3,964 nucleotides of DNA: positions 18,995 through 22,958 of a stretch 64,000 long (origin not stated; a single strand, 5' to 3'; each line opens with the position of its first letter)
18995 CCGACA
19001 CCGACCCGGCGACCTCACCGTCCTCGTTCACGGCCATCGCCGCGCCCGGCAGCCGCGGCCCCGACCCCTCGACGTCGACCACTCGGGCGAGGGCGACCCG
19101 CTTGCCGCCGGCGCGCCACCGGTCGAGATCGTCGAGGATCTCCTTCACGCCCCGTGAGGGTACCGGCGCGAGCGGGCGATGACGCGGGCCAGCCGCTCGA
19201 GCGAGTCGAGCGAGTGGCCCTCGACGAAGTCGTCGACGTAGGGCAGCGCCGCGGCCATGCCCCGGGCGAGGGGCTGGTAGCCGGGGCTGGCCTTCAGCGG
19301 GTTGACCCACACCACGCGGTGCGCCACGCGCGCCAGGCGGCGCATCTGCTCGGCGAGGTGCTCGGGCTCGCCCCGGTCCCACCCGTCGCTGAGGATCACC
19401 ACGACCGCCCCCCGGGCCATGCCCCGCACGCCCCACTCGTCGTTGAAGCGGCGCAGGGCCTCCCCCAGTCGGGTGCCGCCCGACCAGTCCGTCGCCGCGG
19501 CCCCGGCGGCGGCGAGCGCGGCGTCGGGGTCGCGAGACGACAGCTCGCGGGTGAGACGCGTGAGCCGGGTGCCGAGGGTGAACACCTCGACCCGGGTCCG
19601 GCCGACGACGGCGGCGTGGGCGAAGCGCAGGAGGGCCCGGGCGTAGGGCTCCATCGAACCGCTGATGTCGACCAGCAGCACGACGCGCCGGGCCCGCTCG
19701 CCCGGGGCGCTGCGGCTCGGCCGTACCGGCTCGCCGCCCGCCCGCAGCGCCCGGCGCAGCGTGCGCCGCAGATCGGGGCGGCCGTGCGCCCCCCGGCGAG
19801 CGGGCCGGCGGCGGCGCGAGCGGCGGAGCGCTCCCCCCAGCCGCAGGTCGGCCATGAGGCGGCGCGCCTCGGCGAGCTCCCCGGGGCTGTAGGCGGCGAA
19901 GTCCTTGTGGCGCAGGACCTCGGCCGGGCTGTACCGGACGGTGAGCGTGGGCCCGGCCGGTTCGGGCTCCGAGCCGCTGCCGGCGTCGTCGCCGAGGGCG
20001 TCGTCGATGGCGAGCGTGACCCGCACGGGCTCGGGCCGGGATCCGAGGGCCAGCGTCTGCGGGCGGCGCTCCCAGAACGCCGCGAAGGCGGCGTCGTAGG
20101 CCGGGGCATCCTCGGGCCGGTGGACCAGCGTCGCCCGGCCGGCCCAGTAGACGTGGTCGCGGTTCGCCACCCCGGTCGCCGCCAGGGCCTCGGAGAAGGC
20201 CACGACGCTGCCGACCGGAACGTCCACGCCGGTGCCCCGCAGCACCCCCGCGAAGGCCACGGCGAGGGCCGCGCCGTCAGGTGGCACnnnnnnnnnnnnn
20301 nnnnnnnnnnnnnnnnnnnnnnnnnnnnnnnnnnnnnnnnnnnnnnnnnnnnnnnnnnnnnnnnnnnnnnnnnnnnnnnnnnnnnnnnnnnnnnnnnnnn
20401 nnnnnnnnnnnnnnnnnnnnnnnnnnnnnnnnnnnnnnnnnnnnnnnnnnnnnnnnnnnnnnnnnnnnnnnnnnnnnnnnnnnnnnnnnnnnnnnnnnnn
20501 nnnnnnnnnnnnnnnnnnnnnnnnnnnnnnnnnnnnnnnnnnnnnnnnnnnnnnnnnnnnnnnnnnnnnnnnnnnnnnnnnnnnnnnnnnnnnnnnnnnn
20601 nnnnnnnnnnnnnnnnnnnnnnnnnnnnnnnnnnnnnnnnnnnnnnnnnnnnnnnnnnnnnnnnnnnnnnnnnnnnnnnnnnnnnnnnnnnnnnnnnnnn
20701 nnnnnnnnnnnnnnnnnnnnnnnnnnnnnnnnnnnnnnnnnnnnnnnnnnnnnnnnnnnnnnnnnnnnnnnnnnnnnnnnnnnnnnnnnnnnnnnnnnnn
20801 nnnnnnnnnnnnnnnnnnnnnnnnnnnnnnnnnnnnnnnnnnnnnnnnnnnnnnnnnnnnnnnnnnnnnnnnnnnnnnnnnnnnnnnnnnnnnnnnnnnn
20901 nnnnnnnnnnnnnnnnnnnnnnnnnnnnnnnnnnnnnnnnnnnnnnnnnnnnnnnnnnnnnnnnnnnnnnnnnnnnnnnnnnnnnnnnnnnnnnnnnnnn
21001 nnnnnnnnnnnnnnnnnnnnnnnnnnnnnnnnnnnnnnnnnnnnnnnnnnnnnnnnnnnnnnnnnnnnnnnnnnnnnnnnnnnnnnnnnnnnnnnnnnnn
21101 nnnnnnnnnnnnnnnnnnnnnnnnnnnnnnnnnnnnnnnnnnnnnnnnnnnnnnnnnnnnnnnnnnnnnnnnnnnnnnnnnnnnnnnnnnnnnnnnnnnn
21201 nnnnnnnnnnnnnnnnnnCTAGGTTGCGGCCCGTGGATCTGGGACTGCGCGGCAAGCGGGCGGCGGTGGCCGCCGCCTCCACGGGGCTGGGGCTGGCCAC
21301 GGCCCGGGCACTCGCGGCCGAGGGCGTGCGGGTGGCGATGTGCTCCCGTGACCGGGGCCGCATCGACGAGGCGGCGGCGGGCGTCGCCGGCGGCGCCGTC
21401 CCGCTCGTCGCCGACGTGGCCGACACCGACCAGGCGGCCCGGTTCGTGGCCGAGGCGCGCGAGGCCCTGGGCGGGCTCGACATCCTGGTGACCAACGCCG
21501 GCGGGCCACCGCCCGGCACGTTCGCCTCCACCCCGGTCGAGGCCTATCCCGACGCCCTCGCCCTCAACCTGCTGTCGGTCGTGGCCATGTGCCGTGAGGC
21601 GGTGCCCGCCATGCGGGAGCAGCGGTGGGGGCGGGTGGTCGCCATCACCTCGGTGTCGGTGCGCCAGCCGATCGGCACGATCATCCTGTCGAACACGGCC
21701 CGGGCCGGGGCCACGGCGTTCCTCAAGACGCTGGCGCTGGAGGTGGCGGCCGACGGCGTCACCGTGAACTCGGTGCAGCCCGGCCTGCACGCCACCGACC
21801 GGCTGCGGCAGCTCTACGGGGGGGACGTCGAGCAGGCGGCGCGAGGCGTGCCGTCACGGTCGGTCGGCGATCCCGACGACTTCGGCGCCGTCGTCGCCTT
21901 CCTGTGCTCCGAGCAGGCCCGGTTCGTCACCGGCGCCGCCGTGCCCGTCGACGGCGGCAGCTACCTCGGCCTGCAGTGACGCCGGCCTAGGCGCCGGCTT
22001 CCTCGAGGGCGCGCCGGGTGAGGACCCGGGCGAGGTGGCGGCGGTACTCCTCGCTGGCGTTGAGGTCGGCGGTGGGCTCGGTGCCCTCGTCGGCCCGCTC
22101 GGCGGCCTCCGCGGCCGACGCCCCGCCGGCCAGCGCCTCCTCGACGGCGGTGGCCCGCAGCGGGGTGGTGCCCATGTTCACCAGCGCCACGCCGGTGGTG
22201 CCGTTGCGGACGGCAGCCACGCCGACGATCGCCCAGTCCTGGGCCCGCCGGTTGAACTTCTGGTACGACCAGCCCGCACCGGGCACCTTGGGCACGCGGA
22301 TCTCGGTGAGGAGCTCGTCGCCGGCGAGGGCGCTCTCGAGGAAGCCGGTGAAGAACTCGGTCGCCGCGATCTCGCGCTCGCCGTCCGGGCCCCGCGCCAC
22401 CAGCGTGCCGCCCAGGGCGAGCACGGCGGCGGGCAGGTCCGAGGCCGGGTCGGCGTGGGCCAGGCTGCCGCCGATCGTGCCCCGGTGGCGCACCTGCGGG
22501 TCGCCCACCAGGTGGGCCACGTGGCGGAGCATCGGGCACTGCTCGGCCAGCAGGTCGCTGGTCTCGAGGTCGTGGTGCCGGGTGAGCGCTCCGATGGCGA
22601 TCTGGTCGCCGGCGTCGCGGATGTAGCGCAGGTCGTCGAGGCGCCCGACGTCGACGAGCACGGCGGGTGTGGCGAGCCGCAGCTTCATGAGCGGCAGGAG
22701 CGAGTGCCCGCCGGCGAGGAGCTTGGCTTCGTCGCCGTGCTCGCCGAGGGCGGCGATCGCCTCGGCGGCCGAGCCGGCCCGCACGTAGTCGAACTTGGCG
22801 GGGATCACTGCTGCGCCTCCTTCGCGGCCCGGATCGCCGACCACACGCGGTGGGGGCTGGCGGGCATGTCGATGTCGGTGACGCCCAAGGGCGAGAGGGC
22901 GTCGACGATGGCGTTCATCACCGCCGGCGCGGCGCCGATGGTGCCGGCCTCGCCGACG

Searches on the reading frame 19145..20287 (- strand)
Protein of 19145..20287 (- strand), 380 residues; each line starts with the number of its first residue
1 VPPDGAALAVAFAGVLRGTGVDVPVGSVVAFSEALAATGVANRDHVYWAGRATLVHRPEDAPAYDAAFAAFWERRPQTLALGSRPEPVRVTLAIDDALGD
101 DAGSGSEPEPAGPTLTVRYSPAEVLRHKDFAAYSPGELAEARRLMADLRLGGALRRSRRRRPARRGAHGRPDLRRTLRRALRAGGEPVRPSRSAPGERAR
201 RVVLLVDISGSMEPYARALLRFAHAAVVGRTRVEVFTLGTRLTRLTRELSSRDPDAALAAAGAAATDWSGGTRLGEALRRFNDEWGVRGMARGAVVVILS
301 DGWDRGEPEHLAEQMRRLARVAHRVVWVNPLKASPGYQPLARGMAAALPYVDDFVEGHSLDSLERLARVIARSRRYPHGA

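Call 58: search_protein_families(library=pfam, proteins=[window:19145-20287:-], max_evalue=0.0001)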
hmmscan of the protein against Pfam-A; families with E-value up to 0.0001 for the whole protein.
window:19145-20287:- (380 aa): 2 families
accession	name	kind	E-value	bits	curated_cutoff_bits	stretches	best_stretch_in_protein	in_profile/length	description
PF05762.20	VWA_CoxE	-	6.2e-62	209.4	26.4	1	155-362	11-221/222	VWA domain containing CoxE-like protein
PF13519.12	VWA_2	-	3.7e-06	28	27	1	202-302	1-106/107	von Willebrand factor type A domain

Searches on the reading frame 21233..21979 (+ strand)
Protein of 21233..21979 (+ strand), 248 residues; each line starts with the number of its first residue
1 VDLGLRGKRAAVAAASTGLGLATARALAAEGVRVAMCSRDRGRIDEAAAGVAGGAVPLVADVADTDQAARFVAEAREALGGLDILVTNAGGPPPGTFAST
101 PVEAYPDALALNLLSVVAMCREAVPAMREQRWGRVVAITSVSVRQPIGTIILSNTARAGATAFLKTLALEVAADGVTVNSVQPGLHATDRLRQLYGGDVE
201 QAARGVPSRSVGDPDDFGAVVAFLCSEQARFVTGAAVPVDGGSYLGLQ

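Call 58: search_protein_families(library=pfam, proteins=[window:21233-21979:+], max_evalue=0.0001)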
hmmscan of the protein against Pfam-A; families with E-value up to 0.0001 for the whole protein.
window:21233-21979:+ (248 aa): 2 families
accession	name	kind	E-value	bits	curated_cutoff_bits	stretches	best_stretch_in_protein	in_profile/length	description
PF13561.12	adh_short_C2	-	2.5e-49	168.5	27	1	13-242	2-234/236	Enoyl-(Acyl carrier protein) reductase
PF00106.31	adh_short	-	2.8e-41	141.6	26.6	1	8-193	1-189/195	short chain dehydrogenase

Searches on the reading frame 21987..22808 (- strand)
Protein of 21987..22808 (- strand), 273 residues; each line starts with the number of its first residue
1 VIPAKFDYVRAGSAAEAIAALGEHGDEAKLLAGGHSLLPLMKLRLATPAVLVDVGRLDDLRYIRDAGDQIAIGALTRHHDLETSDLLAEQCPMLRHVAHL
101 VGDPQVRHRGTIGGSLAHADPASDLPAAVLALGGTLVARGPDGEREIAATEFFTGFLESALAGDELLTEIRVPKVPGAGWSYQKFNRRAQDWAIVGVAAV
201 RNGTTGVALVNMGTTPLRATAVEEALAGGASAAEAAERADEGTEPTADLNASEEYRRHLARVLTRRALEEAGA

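Call 58: search_protein_families(library=pfam, proteins=[window:21987-22808:-], max_evalue=0.0001)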
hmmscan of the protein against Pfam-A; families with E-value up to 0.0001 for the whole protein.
window:21987-22808:- (273 aa): 2 families
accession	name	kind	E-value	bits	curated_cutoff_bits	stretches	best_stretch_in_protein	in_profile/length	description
PF00941.27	FAD_binding_5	-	5e-50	170.1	27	1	5-174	2-169/170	FAD binding domain in molybdopterin dehydrogenase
PF03450.22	CO_deh_flav_C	-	7.4e-17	61.8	25.5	1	180-271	1-102/102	CO dehydrogenase flavoprotein C-terminal domain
